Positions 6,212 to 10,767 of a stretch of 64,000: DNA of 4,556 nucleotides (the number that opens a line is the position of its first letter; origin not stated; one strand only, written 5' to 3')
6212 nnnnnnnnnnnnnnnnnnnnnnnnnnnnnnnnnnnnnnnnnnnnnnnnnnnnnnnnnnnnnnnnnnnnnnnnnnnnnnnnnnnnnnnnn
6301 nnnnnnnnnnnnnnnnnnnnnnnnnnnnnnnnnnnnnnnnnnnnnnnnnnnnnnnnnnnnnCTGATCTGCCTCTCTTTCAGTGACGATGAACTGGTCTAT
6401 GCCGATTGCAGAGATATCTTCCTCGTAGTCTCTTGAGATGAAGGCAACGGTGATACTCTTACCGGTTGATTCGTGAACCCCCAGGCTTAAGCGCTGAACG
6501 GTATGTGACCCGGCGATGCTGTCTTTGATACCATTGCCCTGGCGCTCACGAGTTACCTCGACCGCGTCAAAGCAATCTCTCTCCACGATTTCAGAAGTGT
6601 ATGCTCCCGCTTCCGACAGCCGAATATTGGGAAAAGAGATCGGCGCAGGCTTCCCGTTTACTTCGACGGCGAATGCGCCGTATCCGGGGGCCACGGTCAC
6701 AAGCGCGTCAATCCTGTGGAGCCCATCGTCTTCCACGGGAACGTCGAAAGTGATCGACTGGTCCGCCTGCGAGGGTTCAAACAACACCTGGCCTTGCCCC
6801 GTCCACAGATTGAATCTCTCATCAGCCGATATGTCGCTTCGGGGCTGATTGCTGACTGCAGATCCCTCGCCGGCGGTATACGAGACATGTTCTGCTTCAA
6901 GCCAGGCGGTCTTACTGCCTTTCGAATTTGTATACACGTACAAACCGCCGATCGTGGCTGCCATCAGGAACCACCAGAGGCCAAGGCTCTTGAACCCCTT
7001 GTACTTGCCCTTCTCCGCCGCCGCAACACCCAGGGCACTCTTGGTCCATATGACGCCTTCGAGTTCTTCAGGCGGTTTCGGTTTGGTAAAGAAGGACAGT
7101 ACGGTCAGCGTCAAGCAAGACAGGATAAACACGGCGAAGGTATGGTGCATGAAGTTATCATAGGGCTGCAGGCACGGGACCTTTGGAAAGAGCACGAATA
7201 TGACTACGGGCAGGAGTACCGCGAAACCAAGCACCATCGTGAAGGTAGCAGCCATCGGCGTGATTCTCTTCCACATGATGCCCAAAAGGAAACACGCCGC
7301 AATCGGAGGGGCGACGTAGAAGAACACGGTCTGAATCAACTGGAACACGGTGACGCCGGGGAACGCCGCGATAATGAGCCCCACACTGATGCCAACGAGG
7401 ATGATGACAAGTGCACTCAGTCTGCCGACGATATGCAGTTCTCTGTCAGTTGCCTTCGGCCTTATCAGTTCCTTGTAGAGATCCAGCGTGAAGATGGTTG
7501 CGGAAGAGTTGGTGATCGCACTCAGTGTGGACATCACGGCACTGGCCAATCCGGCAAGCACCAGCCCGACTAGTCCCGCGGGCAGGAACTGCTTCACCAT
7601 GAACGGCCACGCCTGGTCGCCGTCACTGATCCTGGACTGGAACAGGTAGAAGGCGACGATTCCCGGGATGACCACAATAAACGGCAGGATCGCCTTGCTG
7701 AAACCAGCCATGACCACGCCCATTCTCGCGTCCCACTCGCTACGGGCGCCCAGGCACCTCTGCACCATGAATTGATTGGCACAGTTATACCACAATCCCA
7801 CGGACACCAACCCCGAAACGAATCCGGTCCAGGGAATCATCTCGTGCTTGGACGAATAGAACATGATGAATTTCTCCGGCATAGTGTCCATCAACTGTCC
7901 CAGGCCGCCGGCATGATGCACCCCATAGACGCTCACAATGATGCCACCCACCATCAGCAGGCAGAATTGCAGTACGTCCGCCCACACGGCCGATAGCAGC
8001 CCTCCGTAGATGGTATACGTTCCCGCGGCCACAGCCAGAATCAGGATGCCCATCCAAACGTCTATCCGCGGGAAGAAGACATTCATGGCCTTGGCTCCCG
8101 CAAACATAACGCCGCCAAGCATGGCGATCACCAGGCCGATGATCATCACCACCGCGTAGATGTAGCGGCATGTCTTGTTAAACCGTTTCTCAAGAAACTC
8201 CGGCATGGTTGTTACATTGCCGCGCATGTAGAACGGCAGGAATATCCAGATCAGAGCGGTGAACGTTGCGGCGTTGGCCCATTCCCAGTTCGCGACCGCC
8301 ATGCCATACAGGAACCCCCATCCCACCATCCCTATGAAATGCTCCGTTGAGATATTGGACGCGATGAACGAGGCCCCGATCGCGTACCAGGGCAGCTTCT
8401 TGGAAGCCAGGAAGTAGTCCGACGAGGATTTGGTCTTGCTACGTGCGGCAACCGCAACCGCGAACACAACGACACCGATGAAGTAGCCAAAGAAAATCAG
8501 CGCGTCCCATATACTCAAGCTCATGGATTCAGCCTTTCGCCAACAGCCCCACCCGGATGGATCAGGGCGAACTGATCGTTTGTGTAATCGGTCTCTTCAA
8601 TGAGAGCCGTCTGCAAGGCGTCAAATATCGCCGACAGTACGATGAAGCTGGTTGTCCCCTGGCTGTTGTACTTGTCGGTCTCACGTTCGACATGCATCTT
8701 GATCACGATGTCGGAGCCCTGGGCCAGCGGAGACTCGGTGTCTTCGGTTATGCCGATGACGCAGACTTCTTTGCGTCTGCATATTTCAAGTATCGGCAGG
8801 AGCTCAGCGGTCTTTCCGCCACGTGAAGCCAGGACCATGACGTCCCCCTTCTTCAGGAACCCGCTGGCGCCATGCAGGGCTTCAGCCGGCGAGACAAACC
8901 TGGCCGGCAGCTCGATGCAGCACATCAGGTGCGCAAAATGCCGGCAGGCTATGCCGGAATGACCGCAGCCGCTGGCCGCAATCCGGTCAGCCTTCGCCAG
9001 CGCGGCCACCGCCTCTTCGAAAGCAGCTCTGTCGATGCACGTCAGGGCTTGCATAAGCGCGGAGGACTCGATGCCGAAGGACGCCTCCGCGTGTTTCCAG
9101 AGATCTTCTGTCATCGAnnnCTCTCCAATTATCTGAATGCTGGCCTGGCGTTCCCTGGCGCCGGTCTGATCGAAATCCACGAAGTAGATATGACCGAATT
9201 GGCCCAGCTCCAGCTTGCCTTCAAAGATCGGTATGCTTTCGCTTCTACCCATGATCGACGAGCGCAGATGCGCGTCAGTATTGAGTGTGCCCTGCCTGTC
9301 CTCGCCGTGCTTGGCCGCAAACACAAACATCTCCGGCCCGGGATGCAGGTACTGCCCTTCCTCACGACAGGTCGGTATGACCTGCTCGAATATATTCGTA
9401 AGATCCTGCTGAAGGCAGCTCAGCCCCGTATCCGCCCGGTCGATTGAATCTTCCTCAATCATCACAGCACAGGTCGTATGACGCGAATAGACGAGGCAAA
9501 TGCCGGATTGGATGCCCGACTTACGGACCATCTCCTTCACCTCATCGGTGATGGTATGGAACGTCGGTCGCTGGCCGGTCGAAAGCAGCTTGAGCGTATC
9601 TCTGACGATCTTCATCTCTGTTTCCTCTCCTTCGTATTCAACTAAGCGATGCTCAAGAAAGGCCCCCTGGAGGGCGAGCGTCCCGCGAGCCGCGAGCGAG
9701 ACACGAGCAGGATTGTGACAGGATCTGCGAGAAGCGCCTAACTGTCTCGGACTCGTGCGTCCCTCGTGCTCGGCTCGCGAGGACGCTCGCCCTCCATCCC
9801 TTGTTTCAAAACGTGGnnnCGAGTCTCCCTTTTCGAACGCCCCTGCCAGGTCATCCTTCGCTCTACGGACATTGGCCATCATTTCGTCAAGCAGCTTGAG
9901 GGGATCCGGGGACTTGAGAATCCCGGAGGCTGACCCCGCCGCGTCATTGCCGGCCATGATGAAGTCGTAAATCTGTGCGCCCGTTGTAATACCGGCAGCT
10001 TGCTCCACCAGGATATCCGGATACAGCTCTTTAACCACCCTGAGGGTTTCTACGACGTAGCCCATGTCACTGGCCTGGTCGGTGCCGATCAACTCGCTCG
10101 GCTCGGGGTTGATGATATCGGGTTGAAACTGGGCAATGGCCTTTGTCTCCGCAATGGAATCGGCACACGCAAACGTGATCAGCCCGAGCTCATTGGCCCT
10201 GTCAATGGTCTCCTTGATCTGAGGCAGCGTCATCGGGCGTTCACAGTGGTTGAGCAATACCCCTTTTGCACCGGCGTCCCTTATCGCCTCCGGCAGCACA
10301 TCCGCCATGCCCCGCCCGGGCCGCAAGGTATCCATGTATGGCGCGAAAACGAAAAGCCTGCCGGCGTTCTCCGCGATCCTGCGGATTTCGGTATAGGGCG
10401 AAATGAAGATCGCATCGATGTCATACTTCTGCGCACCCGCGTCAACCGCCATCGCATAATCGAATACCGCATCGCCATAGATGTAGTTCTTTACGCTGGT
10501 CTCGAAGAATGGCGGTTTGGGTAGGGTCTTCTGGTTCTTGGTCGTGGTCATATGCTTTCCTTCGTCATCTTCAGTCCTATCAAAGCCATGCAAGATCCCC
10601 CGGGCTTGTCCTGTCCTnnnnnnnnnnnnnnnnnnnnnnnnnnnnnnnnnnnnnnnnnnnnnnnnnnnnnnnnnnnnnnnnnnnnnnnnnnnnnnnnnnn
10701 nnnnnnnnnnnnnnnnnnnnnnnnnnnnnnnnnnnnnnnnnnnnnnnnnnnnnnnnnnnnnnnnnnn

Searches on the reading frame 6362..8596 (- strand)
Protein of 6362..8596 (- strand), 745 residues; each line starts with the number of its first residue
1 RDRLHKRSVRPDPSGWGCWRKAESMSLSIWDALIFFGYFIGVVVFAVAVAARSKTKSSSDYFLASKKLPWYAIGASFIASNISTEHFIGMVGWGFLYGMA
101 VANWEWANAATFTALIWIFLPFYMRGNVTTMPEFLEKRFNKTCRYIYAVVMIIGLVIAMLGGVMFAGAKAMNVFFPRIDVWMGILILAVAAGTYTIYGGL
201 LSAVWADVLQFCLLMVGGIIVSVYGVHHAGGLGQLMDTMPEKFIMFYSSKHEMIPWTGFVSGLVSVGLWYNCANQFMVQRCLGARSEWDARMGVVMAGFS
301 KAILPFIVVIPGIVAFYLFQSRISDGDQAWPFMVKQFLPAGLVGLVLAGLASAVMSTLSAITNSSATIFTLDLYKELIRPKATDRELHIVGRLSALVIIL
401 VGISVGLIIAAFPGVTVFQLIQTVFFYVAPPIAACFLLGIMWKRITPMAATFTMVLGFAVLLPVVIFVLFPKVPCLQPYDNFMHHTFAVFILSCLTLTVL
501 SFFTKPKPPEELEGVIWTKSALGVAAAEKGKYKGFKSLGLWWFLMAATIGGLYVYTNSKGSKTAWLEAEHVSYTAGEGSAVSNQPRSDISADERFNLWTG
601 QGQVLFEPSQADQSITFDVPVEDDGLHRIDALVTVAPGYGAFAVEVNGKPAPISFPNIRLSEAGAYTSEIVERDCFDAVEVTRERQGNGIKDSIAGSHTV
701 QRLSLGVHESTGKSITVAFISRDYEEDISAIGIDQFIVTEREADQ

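Call 60: search_protein_families(library=pfam, proteins=[window:6362-8596:-], max_evalue=0.0001)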
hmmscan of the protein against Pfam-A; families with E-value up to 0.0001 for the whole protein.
window:6362-8596:- (745 aa): 1 family
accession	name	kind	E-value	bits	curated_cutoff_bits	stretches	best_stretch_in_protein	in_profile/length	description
PF00474.23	SSF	-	7.6e-65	219.8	22.8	1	61-457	1-406/406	Sodium:solute symporter family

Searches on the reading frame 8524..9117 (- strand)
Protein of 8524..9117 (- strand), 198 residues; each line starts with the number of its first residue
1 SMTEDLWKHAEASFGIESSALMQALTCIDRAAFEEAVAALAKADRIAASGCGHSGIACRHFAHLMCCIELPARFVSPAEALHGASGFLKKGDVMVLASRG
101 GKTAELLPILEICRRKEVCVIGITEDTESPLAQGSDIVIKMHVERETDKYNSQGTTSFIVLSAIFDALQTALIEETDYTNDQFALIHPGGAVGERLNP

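Call 60: search_protein_families(library=pfam, proteins=[window:8524-9117:-], max_evalue=0.0001)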
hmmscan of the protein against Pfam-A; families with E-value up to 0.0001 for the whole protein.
window:8524-9117:- (198 aa): 2 families
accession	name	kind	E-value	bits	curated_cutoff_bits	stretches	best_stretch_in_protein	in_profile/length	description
PF01380.27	SIS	-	9.3e-19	68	25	1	40-167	2-127/131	SIS domain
PF13580.11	SIS_2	-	1.2e-07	32.3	27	0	88-124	101-137/138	SIS domain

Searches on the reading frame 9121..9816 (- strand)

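Call 60: search_protein_families(library=pfam, proteins=[window:9121-9816:-], max_evalue=0.0001)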
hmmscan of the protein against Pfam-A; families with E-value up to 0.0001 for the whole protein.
window:9121-9816:- (232 aa): 1 family
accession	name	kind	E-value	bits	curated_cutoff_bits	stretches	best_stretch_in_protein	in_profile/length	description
PF01894.22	UPF0047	-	5.8e-30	104.3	27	1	89-229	2-117/117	Uncharacterised protein family UPF0047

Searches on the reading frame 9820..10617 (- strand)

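Call 60: search_protein_families(library=pfam, proteins=[window:9820-10617:-], max_evalue=0.0001)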
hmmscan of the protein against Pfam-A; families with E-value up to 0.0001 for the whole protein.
window:9820-10617:- (266 aa): 1 family
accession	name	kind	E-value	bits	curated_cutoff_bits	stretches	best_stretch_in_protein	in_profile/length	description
PF00121.24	TIM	-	1.1e-12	48.5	20.1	1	55-213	20-206/245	Triosephosphate isomerase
